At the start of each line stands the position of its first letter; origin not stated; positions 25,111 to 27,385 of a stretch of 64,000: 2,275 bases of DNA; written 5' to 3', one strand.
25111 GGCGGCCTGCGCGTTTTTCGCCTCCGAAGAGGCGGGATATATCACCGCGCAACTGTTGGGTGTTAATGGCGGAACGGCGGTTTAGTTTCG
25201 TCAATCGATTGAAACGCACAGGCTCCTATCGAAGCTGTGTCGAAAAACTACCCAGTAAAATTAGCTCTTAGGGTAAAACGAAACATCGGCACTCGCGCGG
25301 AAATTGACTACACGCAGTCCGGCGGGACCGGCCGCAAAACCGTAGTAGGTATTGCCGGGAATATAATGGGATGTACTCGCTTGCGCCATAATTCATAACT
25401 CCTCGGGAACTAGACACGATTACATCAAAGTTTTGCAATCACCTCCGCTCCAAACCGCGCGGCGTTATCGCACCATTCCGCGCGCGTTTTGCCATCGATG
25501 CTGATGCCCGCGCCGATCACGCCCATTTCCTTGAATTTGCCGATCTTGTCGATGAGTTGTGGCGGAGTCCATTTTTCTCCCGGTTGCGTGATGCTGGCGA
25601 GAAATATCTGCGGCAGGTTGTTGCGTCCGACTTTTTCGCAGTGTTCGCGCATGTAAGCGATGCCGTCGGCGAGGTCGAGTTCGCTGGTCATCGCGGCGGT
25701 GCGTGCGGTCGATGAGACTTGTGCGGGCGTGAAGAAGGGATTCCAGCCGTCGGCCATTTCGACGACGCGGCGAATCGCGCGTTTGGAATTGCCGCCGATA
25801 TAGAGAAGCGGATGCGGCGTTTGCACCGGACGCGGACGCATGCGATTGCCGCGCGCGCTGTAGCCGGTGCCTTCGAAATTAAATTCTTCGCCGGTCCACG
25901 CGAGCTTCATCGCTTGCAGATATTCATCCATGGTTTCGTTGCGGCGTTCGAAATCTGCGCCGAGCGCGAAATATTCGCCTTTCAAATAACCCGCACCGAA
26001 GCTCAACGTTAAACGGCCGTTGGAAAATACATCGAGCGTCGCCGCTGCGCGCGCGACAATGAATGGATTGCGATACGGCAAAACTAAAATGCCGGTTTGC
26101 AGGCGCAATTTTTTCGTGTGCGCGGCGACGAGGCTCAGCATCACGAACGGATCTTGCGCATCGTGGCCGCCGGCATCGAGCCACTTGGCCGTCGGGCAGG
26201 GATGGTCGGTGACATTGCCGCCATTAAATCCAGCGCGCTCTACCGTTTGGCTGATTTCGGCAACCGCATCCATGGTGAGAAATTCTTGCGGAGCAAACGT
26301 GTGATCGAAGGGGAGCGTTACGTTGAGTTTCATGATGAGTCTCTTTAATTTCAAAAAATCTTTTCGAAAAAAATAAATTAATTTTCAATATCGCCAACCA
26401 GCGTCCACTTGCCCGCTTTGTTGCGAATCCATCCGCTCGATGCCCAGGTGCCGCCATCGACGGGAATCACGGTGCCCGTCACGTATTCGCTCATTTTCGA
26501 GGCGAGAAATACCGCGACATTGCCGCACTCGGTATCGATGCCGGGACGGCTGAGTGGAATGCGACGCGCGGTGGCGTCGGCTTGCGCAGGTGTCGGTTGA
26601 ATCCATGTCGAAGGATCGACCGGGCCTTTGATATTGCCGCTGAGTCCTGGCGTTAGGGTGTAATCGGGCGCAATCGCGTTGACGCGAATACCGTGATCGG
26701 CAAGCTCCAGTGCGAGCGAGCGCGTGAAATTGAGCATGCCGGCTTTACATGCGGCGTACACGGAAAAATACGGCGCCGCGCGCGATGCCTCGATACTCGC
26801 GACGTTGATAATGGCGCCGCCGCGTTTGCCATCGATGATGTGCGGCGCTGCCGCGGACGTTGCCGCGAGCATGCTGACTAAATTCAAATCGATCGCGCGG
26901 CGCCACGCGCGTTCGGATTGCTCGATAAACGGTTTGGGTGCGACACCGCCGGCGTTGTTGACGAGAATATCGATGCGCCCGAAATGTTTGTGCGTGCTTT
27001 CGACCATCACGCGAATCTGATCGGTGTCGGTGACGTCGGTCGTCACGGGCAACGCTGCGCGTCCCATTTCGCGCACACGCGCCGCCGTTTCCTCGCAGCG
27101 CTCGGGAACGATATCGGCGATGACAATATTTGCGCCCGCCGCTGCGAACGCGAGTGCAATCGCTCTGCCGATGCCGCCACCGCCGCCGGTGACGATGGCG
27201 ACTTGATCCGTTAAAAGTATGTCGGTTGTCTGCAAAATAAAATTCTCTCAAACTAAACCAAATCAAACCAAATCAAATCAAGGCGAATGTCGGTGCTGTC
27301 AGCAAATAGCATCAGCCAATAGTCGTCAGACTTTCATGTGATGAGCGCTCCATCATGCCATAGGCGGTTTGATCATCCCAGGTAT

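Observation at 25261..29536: Sulfotransferase - unknown protein - SDR - F420-type LLM - micro-ORF operon: candidate F420-linked tailoring pathway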

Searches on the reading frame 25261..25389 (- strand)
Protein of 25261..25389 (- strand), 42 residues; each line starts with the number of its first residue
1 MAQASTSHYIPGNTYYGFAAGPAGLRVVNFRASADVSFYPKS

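Call 3: search_protein_families(library=pfam, proteins=[window:25261-25389:-], max_evalue=0.01)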
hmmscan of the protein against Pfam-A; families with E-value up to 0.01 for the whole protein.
window:25261-25389:- (42 aa): 0 families

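Call 4: search_protein_families(library=ncbifam, proteins=[window:25261-25389:-], max_evalue=0.01)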
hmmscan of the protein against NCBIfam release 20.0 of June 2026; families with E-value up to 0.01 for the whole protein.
window:25261-25389:- (42 aa): 0 families

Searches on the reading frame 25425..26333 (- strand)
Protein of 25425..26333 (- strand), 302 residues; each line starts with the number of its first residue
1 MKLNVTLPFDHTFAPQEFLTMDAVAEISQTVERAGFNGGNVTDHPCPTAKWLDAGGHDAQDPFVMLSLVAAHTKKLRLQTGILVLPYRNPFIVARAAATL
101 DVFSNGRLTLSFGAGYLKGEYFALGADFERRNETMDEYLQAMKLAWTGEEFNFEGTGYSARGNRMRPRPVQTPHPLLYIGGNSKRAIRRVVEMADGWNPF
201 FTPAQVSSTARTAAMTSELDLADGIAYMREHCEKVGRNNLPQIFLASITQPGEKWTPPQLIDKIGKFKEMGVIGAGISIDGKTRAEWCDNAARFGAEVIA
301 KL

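Call 3: search_protein_families(library=pfam, proteins=[window:25425-26333:-], max_evalue=0.01)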
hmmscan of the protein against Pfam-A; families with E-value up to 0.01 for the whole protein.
window:25425-26333:- (302 aa): 1 family
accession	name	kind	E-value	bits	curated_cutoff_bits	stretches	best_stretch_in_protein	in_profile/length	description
PF00296.26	Bac_luciferase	-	1.6e-43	149.7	27.9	1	2-205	2-197/314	Luciferase-like monooxygenase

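Call 4: search_protein_families(library=ncbifam, proteins=[window:25425-26333:-], max_evalue=0.01)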
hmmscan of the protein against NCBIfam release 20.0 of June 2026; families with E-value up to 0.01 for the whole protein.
window:25425-26333:- (302 aa): 31 families (the best 25 are shown)
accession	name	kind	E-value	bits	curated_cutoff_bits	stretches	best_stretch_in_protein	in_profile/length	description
TIGR03619.1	F420_Rv2161c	subfamily_domain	4.1e-68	229.6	166.9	1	26-272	2-240/247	TIGR03619 family F420-dependent LLM class oxidoreductase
TIGR03560.1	F420_Rv1855c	subfamily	1e-35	123.6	231.4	1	13-207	6-201/227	TIGR03560 family F420-dependent LLM class oxidoreductase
TIGR03571.1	lucif_BA3436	subfamily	1.1e-31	110.3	303.9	1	3-207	13-214/304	TIGR03571 family LLM class oxidoreductase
TIGR03621.1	F420_MSMEG_2516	subfamily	3e-26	92.2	213.15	1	20-231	12-205/295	TIGR03621 family F420-dependent LLM class oxidoreductase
TIGR04021.1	LLM_DMSO2_sfnG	equivalog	4.1e-24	85.6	382.95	1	21-195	27-198/350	dimethylsulfone monooxygenase SfnG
TIGR04027.1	LLM_KPN_01858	hypoth_equivalog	2.4e-21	76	412.9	1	24-154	22-146/326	putative FMN-dependent luciferase-like monooxygenase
TIGR04020.1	seco_metab_LLM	subfamily_domain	6e-19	68.4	244.45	1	59-179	50-170/341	MupA/Atu3671 family FMN-dependent luciferase-like monooxygenase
TIGR03557.1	F420_G6P_family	subfamily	1.1e-18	67.4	210.4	1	26-198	17-186/316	TIGR03557 family F420-dependent LLM class oxidoreductase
TIGR03565.1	alk_sulf_monoox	equivalog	2.2e-18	66.4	518.2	1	55-197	48-191/346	FMNH2-dependent alkanesulfonate monooxygenase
TIGR03854.1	F420_MSMEG_3544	hypoth_equivalog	5.2e-18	65.4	295.6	1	58-213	39-194/290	TIGR03854 family LLM class F420-dependent oxidoreductase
NF001939.1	PRK00719.1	subfamily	5.7e-18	64.8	510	1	55-198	48-192/373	alkanesulfonate monooxygenase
TIGR03564.1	F420_MSMEG_4879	subfamily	2.2e-17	63.6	234.25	1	58-202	23-165/265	TIGR03564 family F420-dependent LLM class oxidoreductase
TIGR03617.1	F420_MSMEG_2256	subfamily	1.1e-16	60.7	278.15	1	59-197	18-162/318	TIGR03617 family F420-dependent LLM class oxidoreductase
NF002619.0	PRK02271.1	equivalog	2.9e-16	59.7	276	1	23-196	15-173/329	5,10-methylenetetrahydromethanopterin reductase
TIGR03555.1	F420_mer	equivalog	2.7e-15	56.6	348.7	1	58-196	36-172/325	5,10-methylenetetrahydromethanopterin reductase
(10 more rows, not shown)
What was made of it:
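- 25425..26333 (-): Luciferase-like oxidoreductase of the TIGR03619 (F420_Rv2161c) group (302 aa). TIGR03619, 229.6 bits against a 166.9 cutoff (call 4).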

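Call 12: search_solved_structures(query=window:25425-26333:-, max_evalue=0.00001)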
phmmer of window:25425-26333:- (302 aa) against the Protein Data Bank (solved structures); distinct sequences matched with E-value up to 0.00001: 30.
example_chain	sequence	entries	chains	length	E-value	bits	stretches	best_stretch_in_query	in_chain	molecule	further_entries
3rao_A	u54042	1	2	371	1.1e-16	64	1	25-197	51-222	Putative Luciferase-like Monooxygenase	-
7bip_A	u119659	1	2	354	3.2e-16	62.6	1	53-181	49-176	Luciferase-like monooxygenase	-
8t0u_A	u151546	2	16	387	1.4e-14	57.1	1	60-238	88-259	FMNH(2)-dependent dimethylsulfone monooxygenase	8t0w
8k74_A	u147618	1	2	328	2.7e-14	56.2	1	26-152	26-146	Alkanal monooxygenase alpha chain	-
8qpl_A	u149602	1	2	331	3.6e-13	52.5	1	59-196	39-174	5,10-methylenetetrahydromethanopterin reductase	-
8qq8_A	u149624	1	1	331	3.7e-13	52.5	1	59-196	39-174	5,10-methylenetetrahydromethanopterin reductase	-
8qpm_A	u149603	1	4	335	3.7e-13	52.5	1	59-196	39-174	5,10-methylenetetrahydromethanopterin reductase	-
7jv3_A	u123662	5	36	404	5.9e-13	51.8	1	55-202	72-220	Alkanesulfonate monooxygenase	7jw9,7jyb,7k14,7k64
9fp4_A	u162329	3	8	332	1.7e-12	50.3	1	16-198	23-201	F420-dependent hydroxymycolic acid dehydrogenase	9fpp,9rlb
6ket_A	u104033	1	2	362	3.7e-12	49.2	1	38-236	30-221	PuwE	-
2b81_A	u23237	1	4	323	3.8e-11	45.9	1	19-200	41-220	Luciferase-like monooxygenase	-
8cbb_A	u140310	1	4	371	6.9e-11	45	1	60-177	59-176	Alkanal monooxygenase alpha chain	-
5lxe_A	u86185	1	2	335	1e-10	44.5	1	16-168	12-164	F420-dependent glucose-6-phosphate dehydrogenase 1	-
3b4y_A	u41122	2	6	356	1e-09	41.2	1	17-169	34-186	PROBABLE F420-DEPENDENT GLUCOSE-6-PHOSPHATE DEHYDROGENASE FGD1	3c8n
7oh2_A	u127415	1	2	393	1.6e-09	40.5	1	61-193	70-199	Alkanesulfonate monooxygenase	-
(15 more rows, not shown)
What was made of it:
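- On TIGR03619 F420-dependent LLM class oxidoreductase: PDB sequence neighbours are a mix of FMN and F420 enzymes (call 12).
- PDB sequence neighbours of the LLM include both FMN and F420 enzymes (call 12).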

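Call 80: find_related_loci(query=A4, collection=metagenome_contigs, flank=10000)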
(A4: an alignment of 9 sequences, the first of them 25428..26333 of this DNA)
Query A4 (302 aa) in metagenome_contigs; peptide patterns used: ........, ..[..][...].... (x = any residue, [..] = any of these).
600 stretches matched a pattern (row limit reached: there are more); 528 encode a relative of the query (tblastn E <= 1e-3); the best 80 are kept; 80 distinct loci.
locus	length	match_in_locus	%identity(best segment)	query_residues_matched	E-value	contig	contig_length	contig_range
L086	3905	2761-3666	69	1-302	1e-150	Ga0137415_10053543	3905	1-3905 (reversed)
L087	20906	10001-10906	70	1-302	1e-146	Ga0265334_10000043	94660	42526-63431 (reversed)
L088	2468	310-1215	68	1-302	8e-154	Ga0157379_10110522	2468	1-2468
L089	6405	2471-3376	68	1-302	4e-144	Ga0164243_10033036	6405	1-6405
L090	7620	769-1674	68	1-302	2e-143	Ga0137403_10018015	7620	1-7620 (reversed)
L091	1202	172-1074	66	1-301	2e-156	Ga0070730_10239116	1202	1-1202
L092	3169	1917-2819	68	1-301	3e-148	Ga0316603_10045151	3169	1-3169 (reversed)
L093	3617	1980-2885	67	1-302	2e-146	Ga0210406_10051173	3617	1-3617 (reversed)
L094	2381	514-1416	68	1-302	2e-150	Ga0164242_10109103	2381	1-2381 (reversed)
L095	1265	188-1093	68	1-302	2e-154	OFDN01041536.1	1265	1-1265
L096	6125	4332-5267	66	1-302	2e-141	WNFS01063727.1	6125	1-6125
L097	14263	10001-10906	67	1-302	4e-141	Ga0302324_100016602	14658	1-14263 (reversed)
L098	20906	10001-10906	66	1-302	8e-141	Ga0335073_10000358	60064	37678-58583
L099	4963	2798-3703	65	1-302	1e-141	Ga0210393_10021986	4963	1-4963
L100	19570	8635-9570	65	1-302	1e-139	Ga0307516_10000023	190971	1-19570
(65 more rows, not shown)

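Call 91: search_dna_similar(query=window:25428-26333:-, collection=plasmids, mode=protein, max_evalue=1e-40, max_rows=25)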
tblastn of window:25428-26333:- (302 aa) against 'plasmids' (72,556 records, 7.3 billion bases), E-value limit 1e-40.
Records with a match: 8; places in all: 9; records where one place covers at least 80% of the query: 5.
Best place of each record, by identity: <60% 8.
By first word of the organism name: Rhodococcus 6; Mycobacterium 1; Streptomyces 1.
By predicted mobility (MOB-suite, as given by PLSDB): non-mobilizable 8.
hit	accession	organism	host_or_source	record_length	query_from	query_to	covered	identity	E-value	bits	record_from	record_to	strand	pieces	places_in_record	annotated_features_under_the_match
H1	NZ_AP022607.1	Mycobacterium branderi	-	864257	1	299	99%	39.8%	5e-58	207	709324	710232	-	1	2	LLM class F420-dependent oxidoreductase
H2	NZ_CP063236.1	Rhodococcus qingshengii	soil,Saratov Oil Refinery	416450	1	237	78%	40.9%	1e-51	189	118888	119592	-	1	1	LLM class F420-dependent oxidoreductase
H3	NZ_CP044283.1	Rhodococcus erythropolis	soil,rubber production plant territory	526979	1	237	78%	40.9%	1e-51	189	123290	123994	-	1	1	LLM class F420-dependent oxidoreductase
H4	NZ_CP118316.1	Rhodococcus sp. DK180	pure culture,crude oil-contaminated soil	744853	1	245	81%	38.4%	2e-48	180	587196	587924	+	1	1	LLM class F420-dependent oxidoreductase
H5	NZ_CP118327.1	Rhodococcus sp. DK17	pure culture,crude oil-contaminated soil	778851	1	245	81%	38.4%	2e-48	180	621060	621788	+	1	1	LLM class F420-dependent oxidoreductase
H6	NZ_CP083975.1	Rhodococcus rhodochrous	compost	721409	1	245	81%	37.6%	2e-46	174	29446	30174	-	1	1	LLM class F420-dependent oxidoreductase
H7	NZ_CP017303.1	Rhodococcus sp. YL-1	pure culture,soil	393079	1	244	81%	36.9%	5e-44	167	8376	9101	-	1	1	TIGR03619 family F420-dependent LLM class oxidoreductase | ABC transporter ATP-binding protein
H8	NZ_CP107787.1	Streptomyces sp. NBC_00564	-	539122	1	217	72%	38.7%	2e-44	168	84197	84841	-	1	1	LLM class F420-dependent oxidoreductase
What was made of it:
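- TIGR03619 members are common in Actinobacteria, which already have FbiB (call 91).
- Tried and rejected: A plasmid search with the LLM found only actinobacterial paralogues below 41% identity (call 91).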

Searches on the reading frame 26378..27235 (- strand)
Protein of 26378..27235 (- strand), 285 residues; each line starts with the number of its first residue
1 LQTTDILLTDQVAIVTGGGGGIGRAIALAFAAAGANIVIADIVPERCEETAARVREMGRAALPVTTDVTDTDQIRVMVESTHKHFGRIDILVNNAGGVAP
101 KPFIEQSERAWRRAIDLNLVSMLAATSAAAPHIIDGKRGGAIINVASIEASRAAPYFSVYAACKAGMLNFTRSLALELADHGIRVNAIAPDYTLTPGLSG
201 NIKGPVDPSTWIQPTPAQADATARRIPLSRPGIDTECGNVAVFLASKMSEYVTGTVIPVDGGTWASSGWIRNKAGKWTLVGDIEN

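Call 3: search_protein_families(library=pfam, proteins=[window:26378-27235:-], max_evalue=0.01)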
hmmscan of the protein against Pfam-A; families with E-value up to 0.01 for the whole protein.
window:26378-27235:- (285 aa): 8 families
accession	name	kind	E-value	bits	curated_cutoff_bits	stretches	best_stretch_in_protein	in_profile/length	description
PF13561.12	adh_short_C2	-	8.4e-62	209.2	27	1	21-262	7-234/236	Enoyl-(Acyl carrier protein) reductase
PF00106.31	adh_short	-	1.5e-56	191.4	26.6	1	11-196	1-185/195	short chain dehydrogenase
PF08659.16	KR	-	3.9e-09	37.1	22.6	1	14-117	4-111/180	KR domain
PF23441.1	SDR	-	4.3e-05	23.5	27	1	15-191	12-192/258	SDR-like rossmann domain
PF03807.23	F420_oxidored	-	0.00033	21.6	21.6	1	12-55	2-45/94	NADP oxidoreductase coenzyme F420-dependent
PF02737.24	3HCDH_N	-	0.00044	20.7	22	1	12-61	2-50/180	3-hydroxyacyl-CoA dehydrogenase, NAD binding domain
PF03435.24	Sacchrp_dh_NADP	-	0.0023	18.7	25.1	1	18-98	5-79/129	Saccharopine dehydrogenase NADP binding domain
PF01073.25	3Beta_HSD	-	0.0086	15.6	22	0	14-80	1-66/280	3-beta hydroxysteroid dehydrogenase/isomerase family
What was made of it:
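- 26378..27235 (-): Classical short-chain dehydrogenase/reductase (285 aa). It forms a near-obligate pair with the LLM. adh_short, E 1.5e-56 (call 3).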

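Call 4: search_protein_families(library=ncbifam, proteins=[window:26378-27235:-], max_evalue=0.01)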
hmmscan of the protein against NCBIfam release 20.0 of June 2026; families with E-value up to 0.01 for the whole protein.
window:26378-27235:- (285 aa): 242 families (the best 25 are shown)
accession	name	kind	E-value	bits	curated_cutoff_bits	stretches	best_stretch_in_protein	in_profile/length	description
NF005559.1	PRK07231.1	subfamily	9.7e-68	228.3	215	1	8-263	2-247/249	glucose 1-dehydrogenase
NF052558.1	MBtsdlDhBudC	equivalog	1.6e-58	198.3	270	1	9-268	2-246/250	meso-2,3-butanediol dehydrogenase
NF005067.0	PRK06484.1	equivalog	1.8e-56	191.8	713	1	10-264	9-252/524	short chain dehydrogenase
NF004791.0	PRK06138.1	equivalog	3e-55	187.3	312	1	8-265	3-251/252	SDR family oxidoreductase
NF005873.0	PRK07814.1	equivalog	4.4e-55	186.9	346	1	8-263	8-251/263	SDR family oxidoreductase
TIGR01830.1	3oxo_ACP_reduc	equivalog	7.5e-55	186.2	297.75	1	13-262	1-237/239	3-oxoacyl-[acyl-carrier-protein] reductase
TIGR03971.1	SDR_subfam_1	subfamily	7.9e-55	186.1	300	1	8-264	1-269/271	mycofactocin-coupled SDR family oxidoreductase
NF004198.0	PRK05653.1-3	equivalog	1.3e-54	185.2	296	1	7-263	4-246/248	3-oxoacyl-ACP reductase FabG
NF004818.0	PRK06172.1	equivalog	4.7e-54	183.4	336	1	8-265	5-252/253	SDR family oxidoreductase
NF005472.0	PRK07067.1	equivalog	7e-54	183.1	338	1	8-266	4-257/257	L-iditol 2-dehydrogenase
NF006070.0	PRK08213.1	subfamily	1.9e-53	181.6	279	1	8-263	10-256/259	gluconate 5-dehydrogenase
NF009466.0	PRK12826.1-2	subfamily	3.5e-53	180.6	222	1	10-264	3-245/248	3-oxoacyl-ACP reductase FabG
NF009468.0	PRK12826.1-4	equivalog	3.7e-53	180.8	318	1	8-263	5-247/256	SDR family oxidoreductase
TIGR01832.1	kduD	equivalog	7e-53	179.6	338.85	1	8-264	3-246/248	2-dehydro-3-deoxy-D-gluconate 5-dehydrogenase KduD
NF009093.0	PRK12429.1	subfamily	7.5e-53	179.4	258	1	8-263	3-256/259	3-hydroxybutyrate dehydrogenase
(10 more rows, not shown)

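Call 88: search_solved_structures(query=window:26378-27235:-, max_evalue=1e-30)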
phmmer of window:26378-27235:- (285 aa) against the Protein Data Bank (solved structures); distinct sequences matched with E-value up to 1e-30: 114 (the best 60 are shown).
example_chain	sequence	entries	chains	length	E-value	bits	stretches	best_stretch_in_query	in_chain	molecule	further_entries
2et6_A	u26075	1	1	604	1.2e-42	149.4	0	6-192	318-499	(3R)-hydroxyacyl-CoA dehydrogenase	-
8hsa_G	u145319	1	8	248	2.4e-41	145.1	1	8-262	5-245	7-alpha-hydroxysteroid dehydrogenase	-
3gaf_A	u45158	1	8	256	4.9e-41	144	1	7-262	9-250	7-ALPHA-HYDROXYSTEROID DEHYDROGENASE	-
8hdn_A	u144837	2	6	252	5.5e-41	143.9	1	8-262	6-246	7-alpha-hydroxysteroid dehydrogenase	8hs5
8hs9_E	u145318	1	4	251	5.8e-41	143.8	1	8-262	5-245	7-alpha-hydroxysteroid dehydrogenase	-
8hdi_A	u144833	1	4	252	6.3e-41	143.7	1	8-262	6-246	7-alpha-hydroxysteroid dehydrogenase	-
8hs4_A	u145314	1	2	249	6.5e-41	143.7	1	8-262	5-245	7-alpha-hydroxysteroid dehydrogenase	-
8hde_A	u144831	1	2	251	8e-41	143.4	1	8-262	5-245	7-alpha-hydroxysteroid dehydrogenase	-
8hax_A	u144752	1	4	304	8.4e-41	143.3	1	7-262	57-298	7-alpha-hydroxysteroid dehydrogenase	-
8hs6_A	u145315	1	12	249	9.3e-41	143.1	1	8-262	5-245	7-alpha-hydroxysteroid dehydrogenase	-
4j2h_A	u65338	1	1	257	1.1e-38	136.3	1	8-266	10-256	Short chain alcohol dehydrogenase-related dehydrogenase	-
4weo_A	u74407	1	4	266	2.4e-38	135.2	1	8-262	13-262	Putative acetoin(Diacetyl) reductase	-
3osu_A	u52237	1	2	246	3.2e-38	134.8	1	11-264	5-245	3-oxoacyl-[acyl-carrier-protein] reductase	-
3sj7_A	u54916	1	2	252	3.8e-38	134.6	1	12-264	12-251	3-oxoacyl-(Acyl-carrier-protein) reductase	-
6zzq_A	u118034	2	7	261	9.6e-38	133.3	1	7-264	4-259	3-hydroxybutyrate dehydrogenase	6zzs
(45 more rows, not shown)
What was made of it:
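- Tried and rejected: SDR PDB neighbours are generic (call 88).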
